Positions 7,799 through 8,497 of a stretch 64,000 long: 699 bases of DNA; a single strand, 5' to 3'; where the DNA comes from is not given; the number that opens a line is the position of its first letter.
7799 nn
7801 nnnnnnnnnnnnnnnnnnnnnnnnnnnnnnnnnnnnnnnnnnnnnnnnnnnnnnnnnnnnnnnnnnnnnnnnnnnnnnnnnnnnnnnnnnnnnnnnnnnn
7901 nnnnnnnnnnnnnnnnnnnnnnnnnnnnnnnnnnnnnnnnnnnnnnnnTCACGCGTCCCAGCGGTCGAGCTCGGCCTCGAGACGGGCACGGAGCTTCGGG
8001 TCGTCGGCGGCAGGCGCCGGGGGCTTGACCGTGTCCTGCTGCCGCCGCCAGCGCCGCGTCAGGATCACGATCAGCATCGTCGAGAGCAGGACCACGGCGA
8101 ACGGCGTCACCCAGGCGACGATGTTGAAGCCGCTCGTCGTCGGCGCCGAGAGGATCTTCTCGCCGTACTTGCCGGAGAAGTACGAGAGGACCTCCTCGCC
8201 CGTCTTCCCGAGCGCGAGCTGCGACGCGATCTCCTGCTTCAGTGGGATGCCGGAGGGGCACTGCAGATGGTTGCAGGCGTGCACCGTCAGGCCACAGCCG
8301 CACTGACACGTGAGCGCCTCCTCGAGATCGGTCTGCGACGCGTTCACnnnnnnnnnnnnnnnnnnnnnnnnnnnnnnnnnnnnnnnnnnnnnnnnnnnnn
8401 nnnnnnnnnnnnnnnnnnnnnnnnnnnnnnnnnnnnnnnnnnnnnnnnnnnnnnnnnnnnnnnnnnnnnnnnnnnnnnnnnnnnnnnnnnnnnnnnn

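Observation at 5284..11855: System I cytochrome c maturation operon with non-canonical order (ccmE-F-H-orf-A-B-C-D), no ccmG, and fusion to lpxA-yacG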

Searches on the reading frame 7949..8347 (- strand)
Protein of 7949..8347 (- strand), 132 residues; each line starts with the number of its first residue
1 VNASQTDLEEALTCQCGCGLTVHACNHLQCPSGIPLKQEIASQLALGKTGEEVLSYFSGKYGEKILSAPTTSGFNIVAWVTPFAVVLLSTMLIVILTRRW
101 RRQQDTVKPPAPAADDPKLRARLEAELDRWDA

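Call 4: search_protein_families(library=pfam, proteins=[window:7949-8347:-], max_evalue=0.01)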
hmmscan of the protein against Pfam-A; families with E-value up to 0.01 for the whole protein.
window:7949-8347:- (132 aa): 1 family
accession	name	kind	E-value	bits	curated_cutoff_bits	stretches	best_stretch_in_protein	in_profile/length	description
PF03918.19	CcmH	-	2.4e-16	59.7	25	1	5-114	29-130/143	Cytochrome C biogenesis protein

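Call 5: search_protein_families(library=ncbifam, proteins=[window:7949-8347:-], max_evalue=0.01)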
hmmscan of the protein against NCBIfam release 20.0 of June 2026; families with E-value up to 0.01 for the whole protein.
window:7949-8347:- (132 aa): 1 family
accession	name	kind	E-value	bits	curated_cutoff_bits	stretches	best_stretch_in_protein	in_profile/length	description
TIGR03147.1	cyt_nit_nrfF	exception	0.00013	21.6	159.2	1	34-98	60-124/126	heme lyase NrfEFG subunit NrfF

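Call 23: find_homologous_proteins(query=window:7949-8347:-, max_evalue=0.001)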
Query window:7949-8347:- (132 aa): 2054 proteins with E <= 0.001 among 2090 candidates; the best 120 are listed.
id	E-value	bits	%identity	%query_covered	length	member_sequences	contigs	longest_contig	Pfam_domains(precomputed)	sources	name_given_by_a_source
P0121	4.4e-82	290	98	100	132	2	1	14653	PF03918.20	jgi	jgi:cytochrome c-type biogenesis protein CcmH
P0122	3.1e-72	258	86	99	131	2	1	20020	PF03918.20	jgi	jgi:cytochrome c-type biogenesis protein CcmH/NrfF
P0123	1.0e-70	254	85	99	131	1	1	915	PF03918.20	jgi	-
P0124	3.9e-70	252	86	100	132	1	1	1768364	PF03918.20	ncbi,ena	-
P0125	6.0e-70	251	86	99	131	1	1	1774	PF03918.20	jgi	-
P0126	6.9e-69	248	83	100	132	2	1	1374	PF03918.20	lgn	-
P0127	5.7e-68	245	82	99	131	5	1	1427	PF03918.20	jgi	-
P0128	7.9e-68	244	81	100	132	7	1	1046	PF03918.20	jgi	-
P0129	1.3e-67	244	81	100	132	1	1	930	PF03918.20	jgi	-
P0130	2.3e-67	243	83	100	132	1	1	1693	PF03918.20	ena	-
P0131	2.9e-67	242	80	100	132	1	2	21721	PF03918.20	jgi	-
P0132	1.2e-66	240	80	100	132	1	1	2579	PF03918.20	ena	-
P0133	1.2e-66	240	81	100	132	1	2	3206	PF03918.20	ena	-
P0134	2.2e-66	240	80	100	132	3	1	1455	PF03918.20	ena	-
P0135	2.9e-66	239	80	100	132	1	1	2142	PF03918.20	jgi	-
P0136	4.5e-66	238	80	100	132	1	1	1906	PF03918.20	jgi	jgi:cytochrome c-type biogenesis protein CcmH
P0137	8.0e-66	238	81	100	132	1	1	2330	PF03918.20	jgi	jgi:cytochrome c-type biogenesis protein CcmH/NrfF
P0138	8.6e-66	238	81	100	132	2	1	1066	PF03918.20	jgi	jgi:cytochrome c-type biogenesis protein CcmH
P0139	1.1e-65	237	77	100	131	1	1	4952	PF03918.20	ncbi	-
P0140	1.1e-65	237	79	100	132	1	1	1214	PF03918.20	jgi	jgi:cytochrome c-type biogenesis protein CcmH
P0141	3.1e-65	236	78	100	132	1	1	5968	PF03918.20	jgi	jgi:cytochrome c-type biogenesis protein CcmH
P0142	5.9e-65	235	80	100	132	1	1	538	PF03918.20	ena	-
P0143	1.1e-64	234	77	100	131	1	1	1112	PF03918.20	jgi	-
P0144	2.9e-64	233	79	100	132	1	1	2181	PF03918.20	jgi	-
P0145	3.3e-62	226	73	98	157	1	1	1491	PF03918.20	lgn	-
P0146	1.3e-61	224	73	100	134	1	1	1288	PF03918.20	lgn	-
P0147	1.3e-61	224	77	100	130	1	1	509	PF03918.20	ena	-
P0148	4.3e-61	222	74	100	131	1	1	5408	PF03918.20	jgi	jgi:cytochrome c-type biogenesis protein CcmH/NrfF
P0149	1.5e-60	221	77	100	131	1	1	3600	PF03918.20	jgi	jgi:cytochrome c-type biogenesis protein CcmH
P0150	1.6e-60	221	72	100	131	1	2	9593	PF03918.20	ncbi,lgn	-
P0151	3.4e-60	220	78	92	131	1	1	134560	PF03918.20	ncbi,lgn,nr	ncbi:MAG: cytochrome c-type biogenesis protein CcmH [Deltaproteobacteria bacterium]|nr:cytochrome c-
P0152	3.3e-59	216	75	92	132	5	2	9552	PF03918.20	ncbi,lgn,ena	-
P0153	3.5e-59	216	75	92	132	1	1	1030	PF03918.20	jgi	jgi:cytochrome c-type biogenesis protein CcmH/NrfF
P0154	4.6e-59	216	75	92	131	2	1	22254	PF03918.20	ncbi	-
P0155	5.8e-59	216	73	100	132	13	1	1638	PF03918.20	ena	-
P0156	6.5e-59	215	71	99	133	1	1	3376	PF03918.20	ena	-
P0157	9.0e-59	215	75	99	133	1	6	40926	PF03918.20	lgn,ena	-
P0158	1.1e-58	215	73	100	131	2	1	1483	PF03918.20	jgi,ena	jgi:cytochrome c-type biogenesis protein CcmH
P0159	1.1e-58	215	72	100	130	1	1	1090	PF03918.20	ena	-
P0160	2.8e-58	213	72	99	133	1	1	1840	PF03918.20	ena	-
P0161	4.7e-58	213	72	100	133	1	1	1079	PF03918.20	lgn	-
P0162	5.4e-58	212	70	100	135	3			PF03918.20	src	-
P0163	6.4e-58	212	72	99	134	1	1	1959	PF03918.20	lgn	-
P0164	1.2e-57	211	74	88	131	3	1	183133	PF03918.20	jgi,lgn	jgi:cytochrome c-type biogenesis protein CcmH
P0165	1.8e-57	211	69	99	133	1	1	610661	PF03918.20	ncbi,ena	-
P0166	3.0e-57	210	68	99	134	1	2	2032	PF03918.20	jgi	-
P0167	4.1e-57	210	67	100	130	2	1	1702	PF03918.20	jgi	jgi:cytochrome c-type biogenesis protein CcmH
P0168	5.1e-57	209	69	98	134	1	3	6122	PF03918.20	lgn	-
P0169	5.8e-57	209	70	100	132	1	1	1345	PF03918.20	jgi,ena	-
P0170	6.5e-57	209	71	99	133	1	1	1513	PF03918.20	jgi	-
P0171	7.2e-57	209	70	100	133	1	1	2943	PF03918.20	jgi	jgi:cytochrome c-type biogenesis protein CcmH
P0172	7.5e-57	209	73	99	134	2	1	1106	PF03918.20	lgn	-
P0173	1.1e-56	208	73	92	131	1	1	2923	PF03918.20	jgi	jgi:cytochrome c-type biogenesis protein CcmH/NrfF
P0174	1.2e-56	208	68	100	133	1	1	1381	PF03918.20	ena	-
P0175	1.5e-56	208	69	100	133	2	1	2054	PF03918.20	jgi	-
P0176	1.7e-56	208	70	100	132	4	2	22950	PF03918.20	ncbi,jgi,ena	-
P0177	1.7e-56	208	69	98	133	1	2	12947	PF03918.20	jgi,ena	jgi:cytochrome c-type biogenesis protein CcmH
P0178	1.9e-56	207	68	98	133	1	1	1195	PF03918.20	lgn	-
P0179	2.3e-56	207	71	99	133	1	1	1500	PF03918.20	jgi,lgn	jgi:cytochrome c-type biogenesis protein CcmH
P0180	2.6e-56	207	69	100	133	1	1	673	PF03918.20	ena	-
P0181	2.9e-56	207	72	99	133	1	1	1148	PF03918.20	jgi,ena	-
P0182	3.2e-56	207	72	99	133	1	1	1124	PF03918.20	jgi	jgi:cytochrome c-type biogenesis protein CcmH/NrfF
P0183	3.4e-56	207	70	100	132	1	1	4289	PF03918.20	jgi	jgi:cytochrome c-type biogenesis protein CcmH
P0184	4.1e-56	206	68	100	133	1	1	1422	PF03918.20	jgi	jgi:cytochrome c-type biogenesis protein CcmH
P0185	4.1e-56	206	70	100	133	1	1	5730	PF03918.20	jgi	-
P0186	4.4e-56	206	71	99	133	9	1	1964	PF03918.20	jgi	jgi:cytochrome c-type biogenesis protein CcmH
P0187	4.5e-56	206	69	99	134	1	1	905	PF03918.20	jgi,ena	-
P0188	8.0e-56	205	69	99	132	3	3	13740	PF03918.20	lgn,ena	-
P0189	8.0e-56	205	70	99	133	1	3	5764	PF03918.20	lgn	-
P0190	8.6e-56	205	70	99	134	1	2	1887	PF03918.20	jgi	jgi:cytochrome c-type biogenesis protein CcmH/NrfF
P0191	9.2e-56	205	70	100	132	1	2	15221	PF03918.20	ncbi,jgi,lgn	jgi:cytochrome c-type biogenesis protein CcmH/NrfF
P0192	1.0e-55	205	69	99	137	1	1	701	PF03918.20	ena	-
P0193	1.2e-55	205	69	99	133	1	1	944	PF03918.20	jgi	jgi:cytochrome c-type biogenesis protein CcmH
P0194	1.5e-55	204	72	99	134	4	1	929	PF03918.20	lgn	-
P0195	1.7e-55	204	72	98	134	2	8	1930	PF03918.20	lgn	-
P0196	1.8e-55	204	70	99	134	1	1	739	PF03918.20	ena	-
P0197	1.9e-55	204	70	99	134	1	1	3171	PF03918.20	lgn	-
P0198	2.2e-55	204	69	100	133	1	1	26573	PF03918.20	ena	-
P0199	2.3e-55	204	65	99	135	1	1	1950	PF03918.20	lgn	-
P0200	2.4e-55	204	70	99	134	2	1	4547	PF03918.20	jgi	jgi:cytochrome c-type biogenesis protein CcmH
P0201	2.8e-55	204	71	100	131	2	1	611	PF03918.20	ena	-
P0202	2.8e-55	204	70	99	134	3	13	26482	PF03918.20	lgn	-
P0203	2.8e-55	204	69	99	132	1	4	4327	PF03918.20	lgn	-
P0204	2.9e-55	204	69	99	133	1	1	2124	PF03918.20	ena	-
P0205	3.0e-55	204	70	99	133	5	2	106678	PF03918.20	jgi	jgi:cytochrome c-type biogenesis protein CcmH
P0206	3.0e-55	204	69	99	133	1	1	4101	PF03918.20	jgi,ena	jgi:cytochrome c-type biogenesis protein CcmH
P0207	3.4e-55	203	69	99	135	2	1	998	PF03918.20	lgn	-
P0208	4.0e-55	203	69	99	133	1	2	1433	PF03918.20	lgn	-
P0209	4.0e-55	203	70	99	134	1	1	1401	PF03918.20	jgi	-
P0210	4.7e-55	203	70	99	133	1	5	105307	PF03918.20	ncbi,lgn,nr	ncbi:MAG: cytochrome c-type biogenesis protein CcmH [Deltaproteobacteria bacterium]|nr:cytochrome c-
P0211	5.0e-55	203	69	99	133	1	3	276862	PF03918.20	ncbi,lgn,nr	ncbi:MAG: cytochrome c-type biogenesis protein CcmH [Deltaproteobacteria bacterium]|nr:cytochrome c-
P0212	5.2e-55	203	69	99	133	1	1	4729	PF03918.20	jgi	-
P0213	5.8e-55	203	70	99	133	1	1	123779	PF03918.20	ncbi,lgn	-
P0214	5.9e-55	203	69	98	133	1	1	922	PF03918.20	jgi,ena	-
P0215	6.2e-55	202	68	99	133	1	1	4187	PF03918.20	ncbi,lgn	-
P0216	6.6e-55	202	68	99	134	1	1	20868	PF03918.20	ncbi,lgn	-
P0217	7.3e-55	202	68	99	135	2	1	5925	PF03918.20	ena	-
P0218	8.3e-55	202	68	100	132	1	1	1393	PF03918.20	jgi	jgi:cytochrome c-type biogenesis protein CcmH/NrfF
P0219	8.3e-55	202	70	98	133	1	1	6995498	PF03918.20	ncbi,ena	-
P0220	1.1e-54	202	68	99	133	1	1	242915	PF03918.20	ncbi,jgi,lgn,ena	jgi:cytochrome c-type biogenesis protein CcmH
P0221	1.4e-54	201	68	99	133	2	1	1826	PF03918.20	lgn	-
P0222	1.4e-54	201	69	99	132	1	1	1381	PF03918.20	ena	-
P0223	1.5e-54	201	68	99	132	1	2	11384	PF03918.20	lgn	-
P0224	1.7e-54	201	71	99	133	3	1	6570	PF03918.20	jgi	jgi:cytochrome c-type biogenesis protein CcmH/NrfF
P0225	1.7e-54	201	69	100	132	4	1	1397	PF03918.20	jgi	jgi:cytochrome c-type biogenesis protein CcmH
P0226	1.9e-54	201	68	99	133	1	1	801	PF03918.20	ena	-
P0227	2.2e-54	201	70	99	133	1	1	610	PF03918.20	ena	-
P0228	2.7e-54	200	68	99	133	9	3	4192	PF03918.20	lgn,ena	-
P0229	2.7e-54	200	68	99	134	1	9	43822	PF03918.20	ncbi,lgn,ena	-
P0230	2.9e-54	200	66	99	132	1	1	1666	PF03918.20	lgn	-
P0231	2.9e-54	200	69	99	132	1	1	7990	PF03918.20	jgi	jgi:cytochrome c-type biogenesis protein CcmH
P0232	3.1e-54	200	69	99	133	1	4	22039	PF03918.20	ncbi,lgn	-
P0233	3.3e-54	200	69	99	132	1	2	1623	PF03918.20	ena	-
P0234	4.1e-54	200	68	99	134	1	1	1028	PF03918.20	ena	-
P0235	4.8e-54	200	68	98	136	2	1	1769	PF03918.20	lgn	-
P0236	5.6e-54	199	68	99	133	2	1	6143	PF03918.20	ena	-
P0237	5.7e-54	199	66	99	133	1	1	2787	PF03918.20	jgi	jgi:cytochrome c-type biogenesis protein CcmH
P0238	7.9e-54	199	67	99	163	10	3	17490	PF03918.20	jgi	jgi:cytochrome c-type biogenesis protein CcmH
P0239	1.2e-53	198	69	99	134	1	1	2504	PF03918.20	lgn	-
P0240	1.2e-53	198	67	99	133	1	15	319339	PF03918.20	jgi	jgi:cytochrome c-type biogenesis protein CcmH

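Call 24: search_solved_structures(query=window:7949-8347:-, max_evalue=1, show_alignments=3)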
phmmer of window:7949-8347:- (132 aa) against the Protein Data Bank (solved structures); distinct sequences matched with E-value up to 1: 1.
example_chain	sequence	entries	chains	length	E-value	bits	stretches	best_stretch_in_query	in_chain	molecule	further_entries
2hl7_A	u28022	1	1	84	0.34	14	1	29-69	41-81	Cytochrome C-type biogenesis protein CcmH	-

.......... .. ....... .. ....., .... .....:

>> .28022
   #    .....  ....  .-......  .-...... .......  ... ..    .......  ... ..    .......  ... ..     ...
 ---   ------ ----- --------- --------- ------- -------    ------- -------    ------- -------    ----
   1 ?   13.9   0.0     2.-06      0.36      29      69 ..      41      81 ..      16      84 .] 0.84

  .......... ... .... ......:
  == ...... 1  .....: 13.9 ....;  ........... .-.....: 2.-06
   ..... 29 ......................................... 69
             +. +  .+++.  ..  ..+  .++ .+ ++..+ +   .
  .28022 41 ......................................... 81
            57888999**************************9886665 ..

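Call 49: predict_structure(alignment_id=A2)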
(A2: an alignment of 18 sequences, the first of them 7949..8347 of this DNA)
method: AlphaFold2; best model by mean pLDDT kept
length: 132 residues; sequences in the alignment: 18
mean_pLDDT: 74.8   pTM: 0.41
mean pLDDT of the five models: 74.8, 69.7, 68.9, 63.4, 62.9
residues with pLDDT >= 90: 21; 70-90: 64; 50-70: 37; < 50: 10
segments of 3 or more residues with pLDDT < 50: 67-75
pLDDT, mean of each block of 10 residues (from residue 1): 74 68 67 76 86 80 54 55 90 92 66 74 92 80
secondary structure, 60 per line:
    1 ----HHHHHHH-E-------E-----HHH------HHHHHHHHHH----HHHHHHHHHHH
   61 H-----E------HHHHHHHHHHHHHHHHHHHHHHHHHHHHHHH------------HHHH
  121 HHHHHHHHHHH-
elements in order: H5-11 H36-45 H50-61 H74-104 H117-131

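Call 51: fold_search(model_id=the predicted structure, library=pdb)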
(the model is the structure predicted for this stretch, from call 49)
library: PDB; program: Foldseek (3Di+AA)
matches with E <= 10: 1; with E <= 0.001: 0
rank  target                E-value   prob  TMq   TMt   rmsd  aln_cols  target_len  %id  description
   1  2hl7                  4.0e-01  0.94  0.39  0.61   4.0        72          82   24  Crystal structure of the periplasmic domain of CcmH from Pseudomonas aeruginosa (released 2007-07-10)
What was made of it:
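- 7949..8347 (-): ccmH variant (132 aa): no signal peptide, motif L-T-C14-Q-C16-G-C18-x6-C25-x4-C30 instead of LRCxxC, one membrane helix followed by RRWRR. GTG start overlaps the ccmF stop (GTGA). Only Foldseek hit is Pa-CcmH 2HL7 (call 51).
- On Canonical CcmH (thiol-disulfide oxidoreductase, PF03918): AF2 helices and the sole Foldseek hit 2HL7 are weak support (calls 49, 51).
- The CcmH model is only of moderate confidence (pLDDT 74.8), and its structural match to Pa-CcmH is weak (E 0.4) (calls 49, 51).
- Tried and rejected: Foldseek of the CcmH model against PDB gave one weak hit, 2HL7 (call 51).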
